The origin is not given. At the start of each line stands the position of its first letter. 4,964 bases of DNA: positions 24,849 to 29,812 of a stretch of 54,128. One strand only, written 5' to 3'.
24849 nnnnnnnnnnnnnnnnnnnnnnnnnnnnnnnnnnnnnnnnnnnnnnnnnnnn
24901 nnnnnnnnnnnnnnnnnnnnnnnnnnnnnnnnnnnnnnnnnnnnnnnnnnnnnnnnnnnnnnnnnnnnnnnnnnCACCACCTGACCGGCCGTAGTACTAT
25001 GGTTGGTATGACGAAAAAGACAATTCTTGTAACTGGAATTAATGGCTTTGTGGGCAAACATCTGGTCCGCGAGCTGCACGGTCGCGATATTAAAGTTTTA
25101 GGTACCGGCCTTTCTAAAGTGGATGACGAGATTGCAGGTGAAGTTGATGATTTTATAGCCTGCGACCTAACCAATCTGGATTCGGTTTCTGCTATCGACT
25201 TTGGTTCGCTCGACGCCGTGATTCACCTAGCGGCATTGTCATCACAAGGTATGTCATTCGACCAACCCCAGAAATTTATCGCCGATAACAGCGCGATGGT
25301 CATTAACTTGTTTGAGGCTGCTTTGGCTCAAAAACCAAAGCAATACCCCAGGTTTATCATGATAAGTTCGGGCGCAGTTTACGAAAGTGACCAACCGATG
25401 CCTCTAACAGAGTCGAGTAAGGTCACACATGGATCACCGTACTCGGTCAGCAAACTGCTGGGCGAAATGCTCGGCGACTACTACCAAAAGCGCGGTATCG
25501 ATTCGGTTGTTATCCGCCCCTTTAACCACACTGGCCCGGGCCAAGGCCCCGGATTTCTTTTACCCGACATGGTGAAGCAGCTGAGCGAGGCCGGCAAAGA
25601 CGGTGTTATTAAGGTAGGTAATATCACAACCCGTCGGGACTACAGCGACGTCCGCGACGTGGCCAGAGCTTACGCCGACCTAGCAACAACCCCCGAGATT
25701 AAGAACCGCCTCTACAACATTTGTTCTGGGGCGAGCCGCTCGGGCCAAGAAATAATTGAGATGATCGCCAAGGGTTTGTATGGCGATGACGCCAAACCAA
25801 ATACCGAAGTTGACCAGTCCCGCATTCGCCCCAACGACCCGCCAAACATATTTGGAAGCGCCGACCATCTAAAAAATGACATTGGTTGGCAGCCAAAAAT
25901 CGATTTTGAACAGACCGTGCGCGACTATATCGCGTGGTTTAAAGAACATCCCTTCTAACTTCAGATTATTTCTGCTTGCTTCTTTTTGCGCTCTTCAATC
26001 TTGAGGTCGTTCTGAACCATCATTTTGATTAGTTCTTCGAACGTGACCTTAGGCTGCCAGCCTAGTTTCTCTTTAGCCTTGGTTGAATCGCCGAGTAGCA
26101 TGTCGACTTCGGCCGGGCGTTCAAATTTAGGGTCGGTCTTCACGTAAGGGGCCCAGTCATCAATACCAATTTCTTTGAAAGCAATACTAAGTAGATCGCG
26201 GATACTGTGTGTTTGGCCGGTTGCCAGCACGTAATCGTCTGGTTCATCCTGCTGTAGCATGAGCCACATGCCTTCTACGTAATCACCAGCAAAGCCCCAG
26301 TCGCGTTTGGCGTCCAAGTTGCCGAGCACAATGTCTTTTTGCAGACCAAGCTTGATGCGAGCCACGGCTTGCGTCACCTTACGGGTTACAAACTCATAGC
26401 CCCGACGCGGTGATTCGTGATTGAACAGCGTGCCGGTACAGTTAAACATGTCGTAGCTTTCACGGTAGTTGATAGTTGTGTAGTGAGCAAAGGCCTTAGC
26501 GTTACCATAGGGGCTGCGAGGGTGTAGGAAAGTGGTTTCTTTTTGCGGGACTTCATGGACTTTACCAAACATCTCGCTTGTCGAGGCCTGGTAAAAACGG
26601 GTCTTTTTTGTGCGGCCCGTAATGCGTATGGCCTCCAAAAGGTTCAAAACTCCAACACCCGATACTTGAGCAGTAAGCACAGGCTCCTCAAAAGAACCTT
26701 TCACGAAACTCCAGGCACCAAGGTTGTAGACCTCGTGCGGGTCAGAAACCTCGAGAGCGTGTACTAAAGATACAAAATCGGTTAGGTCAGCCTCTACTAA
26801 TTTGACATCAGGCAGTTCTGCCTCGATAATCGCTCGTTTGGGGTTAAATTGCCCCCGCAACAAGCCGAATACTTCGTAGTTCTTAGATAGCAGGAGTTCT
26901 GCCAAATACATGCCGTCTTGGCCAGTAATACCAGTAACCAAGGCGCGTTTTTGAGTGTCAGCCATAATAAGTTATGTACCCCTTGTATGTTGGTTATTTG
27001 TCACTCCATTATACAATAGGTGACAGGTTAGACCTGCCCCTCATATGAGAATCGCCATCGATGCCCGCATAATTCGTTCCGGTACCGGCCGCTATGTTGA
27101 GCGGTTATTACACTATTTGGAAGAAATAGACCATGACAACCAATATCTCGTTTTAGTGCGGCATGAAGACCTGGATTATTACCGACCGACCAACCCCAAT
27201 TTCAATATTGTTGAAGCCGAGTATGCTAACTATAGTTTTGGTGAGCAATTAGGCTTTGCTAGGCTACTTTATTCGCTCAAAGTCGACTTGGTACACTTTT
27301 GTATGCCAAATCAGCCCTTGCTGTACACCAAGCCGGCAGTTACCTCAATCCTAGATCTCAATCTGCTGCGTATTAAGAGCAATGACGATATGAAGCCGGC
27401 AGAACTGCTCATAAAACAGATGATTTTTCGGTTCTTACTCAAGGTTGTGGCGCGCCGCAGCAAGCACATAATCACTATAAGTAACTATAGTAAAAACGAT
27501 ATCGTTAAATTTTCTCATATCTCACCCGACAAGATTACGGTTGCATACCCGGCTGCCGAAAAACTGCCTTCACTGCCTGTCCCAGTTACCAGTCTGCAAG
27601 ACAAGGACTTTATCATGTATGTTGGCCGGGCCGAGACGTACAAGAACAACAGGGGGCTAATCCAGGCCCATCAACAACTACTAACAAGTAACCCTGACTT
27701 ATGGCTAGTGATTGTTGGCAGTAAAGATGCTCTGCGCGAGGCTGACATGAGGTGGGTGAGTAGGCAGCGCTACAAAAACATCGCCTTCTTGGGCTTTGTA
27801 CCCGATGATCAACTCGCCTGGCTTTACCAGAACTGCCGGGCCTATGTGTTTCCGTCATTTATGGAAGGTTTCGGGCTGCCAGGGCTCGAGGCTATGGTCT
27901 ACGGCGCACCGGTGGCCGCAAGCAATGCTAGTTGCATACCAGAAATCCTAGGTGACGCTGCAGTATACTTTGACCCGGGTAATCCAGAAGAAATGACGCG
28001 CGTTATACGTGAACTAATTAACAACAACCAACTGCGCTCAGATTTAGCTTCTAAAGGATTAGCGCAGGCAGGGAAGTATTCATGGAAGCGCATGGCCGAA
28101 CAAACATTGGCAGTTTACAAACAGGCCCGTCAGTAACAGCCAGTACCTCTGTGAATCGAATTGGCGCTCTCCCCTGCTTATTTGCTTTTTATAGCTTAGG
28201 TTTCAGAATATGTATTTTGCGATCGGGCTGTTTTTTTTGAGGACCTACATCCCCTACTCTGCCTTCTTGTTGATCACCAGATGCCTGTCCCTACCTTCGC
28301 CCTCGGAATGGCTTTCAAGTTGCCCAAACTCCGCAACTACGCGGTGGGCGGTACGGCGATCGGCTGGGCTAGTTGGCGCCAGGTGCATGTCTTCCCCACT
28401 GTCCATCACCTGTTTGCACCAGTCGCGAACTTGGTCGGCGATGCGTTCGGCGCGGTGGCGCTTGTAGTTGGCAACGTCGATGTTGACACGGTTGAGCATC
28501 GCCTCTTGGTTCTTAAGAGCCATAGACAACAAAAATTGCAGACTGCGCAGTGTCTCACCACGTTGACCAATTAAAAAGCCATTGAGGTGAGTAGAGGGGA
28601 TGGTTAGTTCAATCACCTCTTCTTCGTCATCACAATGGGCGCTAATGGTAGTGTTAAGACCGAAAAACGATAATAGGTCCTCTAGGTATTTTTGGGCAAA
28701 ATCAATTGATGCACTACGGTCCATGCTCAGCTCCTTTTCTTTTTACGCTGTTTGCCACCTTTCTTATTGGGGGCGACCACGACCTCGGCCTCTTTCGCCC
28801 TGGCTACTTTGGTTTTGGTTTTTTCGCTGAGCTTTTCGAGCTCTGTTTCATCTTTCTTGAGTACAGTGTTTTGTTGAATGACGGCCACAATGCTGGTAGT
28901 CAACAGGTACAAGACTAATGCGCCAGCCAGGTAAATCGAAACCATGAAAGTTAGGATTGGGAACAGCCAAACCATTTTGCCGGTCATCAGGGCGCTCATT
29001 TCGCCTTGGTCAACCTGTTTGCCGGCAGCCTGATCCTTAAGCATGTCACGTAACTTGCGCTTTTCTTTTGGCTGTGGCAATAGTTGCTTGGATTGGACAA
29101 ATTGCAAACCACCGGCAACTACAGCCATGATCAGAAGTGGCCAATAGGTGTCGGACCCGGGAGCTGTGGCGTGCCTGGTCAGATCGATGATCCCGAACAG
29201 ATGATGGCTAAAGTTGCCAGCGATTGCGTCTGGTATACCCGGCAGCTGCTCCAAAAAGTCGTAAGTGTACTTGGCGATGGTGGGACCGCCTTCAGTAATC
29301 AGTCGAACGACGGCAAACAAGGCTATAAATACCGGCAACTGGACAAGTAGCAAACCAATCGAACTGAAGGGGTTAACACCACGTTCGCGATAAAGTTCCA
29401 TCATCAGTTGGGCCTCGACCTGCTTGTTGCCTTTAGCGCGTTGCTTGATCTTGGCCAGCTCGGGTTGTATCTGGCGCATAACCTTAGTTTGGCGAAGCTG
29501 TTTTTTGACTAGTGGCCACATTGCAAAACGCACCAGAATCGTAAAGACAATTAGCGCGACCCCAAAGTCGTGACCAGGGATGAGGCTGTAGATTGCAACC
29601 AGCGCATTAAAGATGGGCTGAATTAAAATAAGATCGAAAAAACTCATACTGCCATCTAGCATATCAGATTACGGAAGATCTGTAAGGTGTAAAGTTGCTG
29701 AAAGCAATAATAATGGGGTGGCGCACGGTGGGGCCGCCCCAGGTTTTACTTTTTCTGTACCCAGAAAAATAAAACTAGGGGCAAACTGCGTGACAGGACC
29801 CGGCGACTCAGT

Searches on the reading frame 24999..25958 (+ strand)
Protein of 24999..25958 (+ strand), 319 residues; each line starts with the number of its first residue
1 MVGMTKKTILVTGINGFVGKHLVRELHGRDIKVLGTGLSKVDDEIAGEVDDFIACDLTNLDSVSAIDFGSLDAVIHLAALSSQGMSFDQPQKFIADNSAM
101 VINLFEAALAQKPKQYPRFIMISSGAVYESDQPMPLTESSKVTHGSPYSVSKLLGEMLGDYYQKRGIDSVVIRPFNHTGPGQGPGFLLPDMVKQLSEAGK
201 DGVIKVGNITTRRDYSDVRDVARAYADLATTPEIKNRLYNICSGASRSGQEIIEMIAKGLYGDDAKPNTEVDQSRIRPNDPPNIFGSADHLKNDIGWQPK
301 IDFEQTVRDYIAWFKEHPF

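Call 5: search_protein_families(library=pfam, proteins=[window:24999-25958:+], max_evalue=0.001)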
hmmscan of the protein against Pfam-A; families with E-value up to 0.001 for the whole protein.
window:24999-25958:+ (319 aa): 6 families
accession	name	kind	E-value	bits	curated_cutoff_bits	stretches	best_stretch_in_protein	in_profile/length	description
PF01370.27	Epimerase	-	3.3e-48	164.6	20.9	1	9-242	1-240/240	NAD dependent epimerase/dehydratase family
PF16363.11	GDP_Man_Dehyd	-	2.5e-47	162.4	27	1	10-309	1-331/332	GDP-mannose 4,6 dehydratase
PF04321.23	RmlD_sub_bind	-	5.3e-10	39.3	27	1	8-158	2-135/287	RmlD substrate binding domain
PF07993.18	NAD_binding_4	-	6.3e-08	32.5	20.1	1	70-176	88-206/258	Male sterility protein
PF01073.25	3Beta_HSD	-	1.5e-05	24.7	22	1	10-124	1-116/280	3-beta hydroxysteroid dehydrogenase/isomerase family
PF13460.12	NAD_binding_10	-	2.1e-05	24.9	27.2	1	13-178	1-147/184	NAD(P)H-binding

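Call 7: search_protein_families(library=ncbifam, proteins=[window:24999-25958:+], max_evalue=0.001)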
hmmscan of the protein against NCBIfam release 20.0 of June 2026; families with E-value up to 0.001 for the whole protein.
window:24999-25958:+ (319 aa): 24 families
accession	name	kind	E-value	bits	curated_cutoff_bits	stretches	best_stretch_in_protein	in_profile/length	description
TIGR04180.1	EDH_00030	hypoth_equivalog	1.4e-35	122.8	475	1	9-301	1-296/297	NAD-dependent 4,6-dehydratase LegB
TIGR01179.1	galE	equivalog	3.9e-33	114.7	262.3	1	9-317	2-328/332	UDP-glucose 4-epimerase GalE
TIGR01181.1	dTDP_gluc_dehyt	equivalog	3e-31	108.7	365.1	1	9-317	2-314/321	dTDP-glucose 4,6-dehydratase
NF007582.0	PRK10217.1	equivalog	5e-18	65.3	698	1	7-314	2-331/355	dTDP-glucose 4,6-dehydratase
NF047922.1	GDPFucSynFcl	equivalog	9.5e-18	64.7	500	1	6-317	2-304/308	GDP-L-fucose synthase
TIGR02197.1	heptose_epim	equivalog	2.9e-16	59.5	274.6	1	9-316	1-315/316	ADP-glyceromanno-heptose 6-epimerase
NF007490.0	PRK10084.1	subfamily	7.3e-15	54.8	649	1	9-315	3-335/361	dTDP-glucose 4,6-dehydratase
TIGR01472.1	gmd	equivalog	2e-14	53.6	415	1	72-311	79-335/342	GDP-mannose 4,6-dehydratase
NF011728.1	PRK15181.1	equivalog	4.2e-14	52.3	760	1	5-314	14-337/348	Vi polysaccharide biosynthesis UDP-N-acetylglucosaminuronic acid C-4 epimerase TviC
NF043036.1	ErythonDh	equivalog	2.9e-13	49.7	325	1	9-173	3-175/321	D-erythronate dehydrogenase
TIGR02622.1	CDP_4_6_dhtase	equivalog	6.2e-13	48.6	278.45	1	5-316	3-332/352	CDP-glucose 4,6-dehydratase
NF007956.0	PRK10675.1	subfamily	1e-12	47.9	394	1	9-318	3-333/338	UDP-glucose 4-epimerase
TIGR03466.1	HpnA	hypoth_equivalog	5.4e-12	45.2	367.65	1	8-180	2-173/327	hopanoid-associated sugar epimerase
TIGR01746.1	Thioester-redct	subfamily_domain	8.3e-10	38.4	213.35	1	70-275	88-293/371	thioester reductase domain-containing protein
NF042422.1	oxyalk_red_OleD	equivalog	1.6e-09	37.6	580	1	9-256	3-246/329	2-alkyl-3-oxoalkanoate reductase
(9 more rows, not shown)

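Call 21: search_solved_structures(query=window:24999-25958:+, max_evalue=1e-10)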
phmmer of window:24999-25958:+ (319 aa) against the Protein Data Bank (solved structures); distinct sequences matched with E-value up to 1e-10: 58.
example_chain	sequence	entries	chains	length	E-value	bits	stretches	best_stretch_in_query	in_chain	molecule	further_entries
2pk3_A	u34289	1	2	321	2.6e-38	135.6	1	9-312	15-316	GDP-6-deoxy-D-lyxo-4-hexulose reductase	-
6x3b_A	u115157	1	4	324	1.9e-30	109.8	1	58-312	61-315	GDP-6-deoxy-D-mannose reductase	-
4lw8_A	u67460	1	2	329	1.7e-28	103.4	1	4-310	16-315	Putative epimerase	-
7us5_A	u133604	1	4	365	7.6e-22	81.5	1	4-313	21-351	GDP-D-GLYCERO-D-MANNO-HEPTOSE 4,6-DEHYDRATASE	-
2hun_A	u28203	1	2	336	2.9e-19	73.1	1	8-316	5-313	336aa long hypothetical dTDP-glucose 4,6-dehydratase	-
6dnt_A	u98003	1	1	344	4.7e-19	72.4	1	4-315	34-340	NAD-dependent epimerase/dehydratase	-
8wxk_A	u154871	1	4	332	7e-18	68.5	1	6-305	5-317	UDP-glucose 4-epimerase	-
6kv9_A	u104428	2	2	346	1.9e-17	67.1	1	8-258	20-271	MoeE5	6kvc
1sb8_A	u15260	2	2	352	4.2e-17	66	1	7-314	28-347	wbpP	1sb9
6wjb_A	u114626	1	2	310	1.1e-16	64.5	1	5-227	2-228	NAD-dependent epimerase/dehydratase family protein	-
6bi4_A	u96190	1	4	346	1.6e-16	64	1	66-316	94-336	dTDP-glucose 4,6-dehydratase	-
7k3p_A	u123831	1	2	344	1.7e-16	64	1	8-315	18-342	UDP-glucose 4-epimerase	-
10ke_A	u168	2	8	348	3.2e-16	63.1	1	9-314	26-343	Capsular polysaccharide biosynthesis protein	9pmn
3vps_A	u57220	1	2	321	5.5e-16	62.3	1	6-315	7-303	NAD-dependent epimerase/dehydratase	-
6pmh_A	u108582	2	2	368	6.6e-16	62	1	7-316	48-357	UDP-glucose 4-epimerase related protein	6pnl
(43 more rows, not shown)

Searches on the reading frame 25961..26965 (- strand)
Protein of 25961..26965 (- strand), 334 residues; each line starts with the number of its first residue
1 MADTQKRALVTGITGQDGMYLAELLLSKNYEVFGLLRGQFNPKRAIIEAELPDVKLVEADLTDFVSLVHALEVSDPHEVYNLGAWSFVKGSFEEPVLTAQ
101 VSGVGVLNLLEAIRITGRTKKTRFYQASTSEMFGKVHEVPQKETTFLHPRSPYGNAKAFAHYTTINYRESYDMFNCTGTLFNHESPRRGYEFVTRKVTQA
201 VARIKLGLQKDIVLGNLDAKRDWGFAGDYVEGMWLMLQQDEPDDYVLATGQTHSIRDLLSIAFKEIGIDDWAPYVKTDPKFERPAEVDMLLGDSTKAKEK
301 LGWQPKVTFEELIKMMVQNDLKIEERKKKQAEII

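Call 5: search_protein_families(library=pfam, proteins=[window:25961-26965:-], max_evalue=0.001)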
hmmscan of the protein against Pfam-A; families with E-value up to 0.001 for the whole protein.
window:25961-26965:- (334 aa): 4 families
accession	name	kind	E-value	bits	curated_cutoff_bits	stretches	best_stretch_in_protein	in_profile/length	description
PF16363.11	GDP_Man_Dehyd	-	7.4e-127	423.8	27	1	9-316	1-332/332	GDP-mannose 4,6 dehydratase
PF01370.27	Epimerase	-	5.4e-59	199.9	20.9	1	8-247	1-239/240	NAD dependent epimerase/dehydratase family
PF04321.23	RmlD_sub_bind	-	4e-08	33.1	27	1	7-158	2-130/287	RmlD substrate binding domain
PF05368.20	NmrA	-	2e-05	24.8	27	1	5-75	2-71/298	NmrA-like family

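Call 7: search_protein_families(library=ncbifam, proteins=[window:25961-26965:-], max_evalue=0.001)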
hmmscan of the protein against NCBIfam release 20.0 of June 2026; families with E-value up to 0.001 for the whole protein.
window:25961-26965:- (334 aa): 13 families
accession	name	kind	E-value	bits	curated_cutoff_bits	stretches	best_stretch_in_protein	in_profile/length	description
TIGR01472.1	gmd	equivalog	1.5e-129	432.1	415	1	6-322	1-340/342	GDP-mannose 4,6-dehydratase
TIGR01181.1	dTDP_gluc_dehyt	equivalog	4.3e-28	98.3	365.1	1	9-320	3-311/321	dTDP-glucose 4,6-dehydratase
TIGR04180.1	EDH_00030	hypoth_equivalog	4.8e-24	84.9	475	1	9-307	2-296/297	NAD-dependent 4,6-dehydratase LegB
TIGR02622.1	CDP_4_6_dhtase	equivalog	4.4e-20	72.1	278.45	2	5-171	4-172/352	CDP-glucose 4,6-dehydratase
TIGR01179.1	galE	equivalog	6.6e-19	67.9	262.3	2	8-171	2-163/332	UDP-glucose 4-epimerase GalE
NF007582.0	PRK10217.1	equivalog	1.4e-11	44.1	698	1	58-240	57-243/355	dTDP-glucose 4,6-dehydratase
NF007490.0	PRK10084.1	subfamily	1.5e-09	37.3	649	1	58-322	56-336/361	dTDP-glucose 4,6-dehydratase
NF011728.1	PRK15181.1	equivalog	6.4e-07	28.7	760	1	5-230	15-242/348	Vi polysaccharide biosynthesis UDP-N-acetylglucosaminuronic acid C-4 epimerase TviC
NF043036.1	ErythonDh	equivalog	9.1e-06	25.1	325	1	9-167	4-163/321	D-erythronate dehydrogenase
NF007956.0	PRK10675.1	subfamily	4.2e-05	22.8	394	1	7-159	2-155/338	UDP-glucose 4-epimerase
NF052578.1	StrlDmthSdmBMthl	equivalog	7.6e-05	22.6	600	1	8-260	3-239/328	sterol demethylase protein SdmB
NF042423.1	oxyalk_red_Shew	equivalog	0.00022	20.4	580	1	2-137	5-127/331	2-alkyl-3-oxoalkanoate reductase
NF042422.1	oxyalk_red_OleD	equivalog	0.00074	19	580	0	8-140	3-122/329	2-alkyl-3-oxoalkanoate reductase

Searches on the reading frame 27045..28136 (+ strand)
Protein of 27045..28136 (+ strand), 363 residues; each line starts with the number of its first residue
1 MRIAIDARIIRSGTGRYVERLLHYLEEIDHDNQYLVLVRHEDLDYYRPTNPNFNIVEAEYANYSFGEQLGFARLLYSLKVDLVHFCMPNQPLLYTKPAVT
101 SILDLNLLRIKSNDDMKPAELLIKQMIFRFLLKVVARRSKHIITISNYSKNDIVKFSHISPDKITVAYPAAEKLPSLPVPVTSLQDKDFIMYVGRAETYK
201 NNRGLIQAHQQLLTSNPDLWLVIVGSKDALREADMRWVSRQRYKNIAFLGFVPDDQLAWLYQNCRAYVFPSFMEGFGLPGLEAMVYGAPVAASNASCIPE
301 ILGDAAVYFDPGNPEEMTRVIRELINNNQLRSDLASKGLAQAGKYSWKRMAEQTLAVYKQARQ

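Call 5: search_protein_families(library=pfam, proteins=[window:27045-28136:+], max_evalue=0.001)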
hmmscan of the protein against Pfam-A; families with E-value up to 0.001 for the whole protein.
window:27045-28136:+ (363 aa): 5 families
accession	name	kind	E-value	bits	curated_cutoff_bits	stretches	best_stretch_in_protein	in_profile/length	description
PF00534.26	Glycos_transf_1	-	3.2e-32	111.9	26.4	1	185-338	13-169/172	Glycosyl transferases group 1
PF13692.12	Glyco_trans_1_4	-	2.5e-24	86.6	27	1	190-327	4-142/142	Glycosyl transferases group 1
PF20706.3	GT4-conflict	-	7.9e-10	38.7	26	1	184-360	194-360/385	Family 4 Glycosyltransferase in conflict systems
PF13439.12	Glyco_transf_4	-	1.1e-09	39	28.5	1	12-169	2-164/170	Glycosyltransferase Family 4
PF13524.12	Glyco_trans_1_2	-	3.3e-08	34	25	1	211-355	8-143/144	Glycosyl transferase-like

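Call 7: search_protein_families(library=ncbifam, proteins=[window:27045-28136:+], max_evalue=0.001)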
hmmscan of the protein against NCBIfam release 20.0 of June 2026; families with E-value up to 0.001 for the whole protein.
window:27045-28136:+ (363 aa): 35 families (the best 25 are shown)
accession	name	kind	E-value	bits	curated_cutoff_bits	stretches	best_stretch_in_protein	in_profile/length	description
TIGR04047.1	MSMEG_0565_glyc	hypoth_equivalog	7.6e-25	87.8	259.85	1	188-359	194-372/373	MSMEG_0565 family glycosyltransferase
TIGR03449.1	mycothiol_MshA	equivalog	1.1e-19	70.6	462.5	1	185-362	218-404/406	D-inositol-3-phosphate glycosyltransferase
TIGR04157.1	glyco_rSAM_CFB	subfamily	7.6e-19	68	400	1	133-306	164-343/406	TIGR04157 family glycosyltransferase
NF041010.1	glycosy_Agl16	equivalog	9.8e-18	64.1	575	1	112-360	105-350/352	glycosylation protein Agl16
TIGR02149.1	glgA_Coryne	subfamily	5e-16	58.8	302.4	1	133-360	139-389/391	glycogen synthase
NF038295.1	EPS_HpsP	equivalog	7.5e-16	58.1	550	1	185-360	205-386/388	hormogonium polysaccharide biosynthesis glycosyltransferase HpsP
NF041876.1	EPS_EpsE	equivalog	1.7e-14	53.9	400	1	190-349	217-384/389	exopolysaccharide biosynthesis GT4 family glycosyltransferase EpsE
NF050063.1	ProtGlycPglJ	equivalog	7.9e-14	51.6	500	1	123-355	129-360/363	N-acetylgalactosamine-N,N'-diacetylbacillosaminyl-diphospho-undecaprenol 4-alpha-N-acetylgalactosaminyltransferase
TIGR04063.1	stp3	hypoth_equivalog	1.7e-13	50.2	442.05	1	126-361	145-395/397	TIGR04063 family PEP-CTERM/XrtA system glycosyltransferase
TIGR03999.1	thiol_BshA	equivalog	3.4e-13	49.3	273.7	1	184-361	196-373/375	N-acetyl-alpha-D-glucosaminyl L-malate synthase BshA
TIGR03088.1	stp2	hypoth_equivalog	5e-13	48.8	409.05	1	185-360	192-372/374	TIGR03088 family PEP-CTERM/XrtA system glycosyltransferase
NF038298.1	EPS_HpsO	equivalog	6.7e-13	48.2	575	1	185-360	198-386/388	hormogonium polysaccharide biosynthesis glycosyltransferase HpsO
NF053787.1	GlcN_PG_synth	equivalog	7.2e-13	48.1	480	1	185-360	195-358/361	N-acetylglucosaminyl phosphatidylglycerol synthase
NF053513.1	Gtran_IagA_BgsA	equivalog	3.5e-11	42.7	460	1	185-361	159-331/333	LTA glycolipid anchor biosynthesis glycosyltransferase, IagA/BgsA family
NF038229.1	Glyco4_Geo_Pelo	equivalog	5.6e-10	38.8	400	1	135-360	106-335/338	GPMC system family 4 glycosyltransferase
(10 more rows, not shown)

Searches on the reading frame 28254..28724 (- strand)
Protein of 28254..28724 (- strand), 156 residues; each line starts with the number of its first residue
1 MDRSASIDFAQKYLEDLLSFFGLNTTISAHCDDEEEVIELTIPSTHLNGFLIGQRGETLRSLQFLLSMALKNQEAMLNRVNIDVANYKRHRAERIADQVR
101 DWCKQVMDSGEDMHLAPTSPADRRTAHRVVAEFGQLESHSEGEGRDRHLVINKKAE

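Call 5: search_protein_families(library=pfam, proteins=[window:28254-28724:-], max_evalue=0.001)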
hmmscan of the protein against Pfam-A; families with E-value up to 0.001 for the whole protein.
window:28254-28724:- (156 aa): 2 families
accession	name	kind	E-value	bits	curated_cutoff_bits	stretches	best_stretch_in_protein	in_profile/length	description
PF01424.28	R3H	-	7.3e-15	55.2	26.8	1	100-153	8-60/60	R3H domain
PF13083.13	KH_KhpA-B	-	4.4e-08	33.4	32.1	1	9-75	3-67/73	KhpA/KhpB, KH domain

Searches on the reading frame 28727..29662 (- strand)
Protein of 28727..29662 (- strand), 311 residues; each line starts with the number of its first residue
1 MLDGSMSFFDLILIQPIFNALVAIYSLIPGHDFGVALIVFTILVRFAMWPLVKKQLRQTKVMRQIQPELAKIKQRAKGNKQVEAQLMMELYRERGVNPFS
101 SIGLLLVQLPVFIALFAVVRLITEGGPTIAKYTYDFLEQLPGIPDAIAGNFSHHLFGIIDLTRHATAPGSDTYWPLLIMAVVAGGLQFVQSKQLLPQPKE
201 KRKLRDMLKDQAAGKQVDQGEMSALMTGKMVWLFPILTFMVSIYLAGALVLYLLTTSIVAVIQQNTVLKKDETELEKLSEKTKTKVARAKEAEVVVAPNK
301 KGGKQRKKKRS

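Call 5: search_protein_families(library=pfam, proteins=[window:28727-29662:-], max_evalue=0.001)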
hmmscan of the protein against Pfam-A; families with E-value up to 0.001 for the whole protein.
window:28727-29662:- (311 aa): 1 family
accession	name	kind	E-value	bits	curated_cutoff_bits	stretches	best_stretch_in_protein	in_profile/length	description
PF02096.25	60KD_IMP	-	5.8e-37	127.6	35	1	33-267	1-161/163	60Kd inner membrane protein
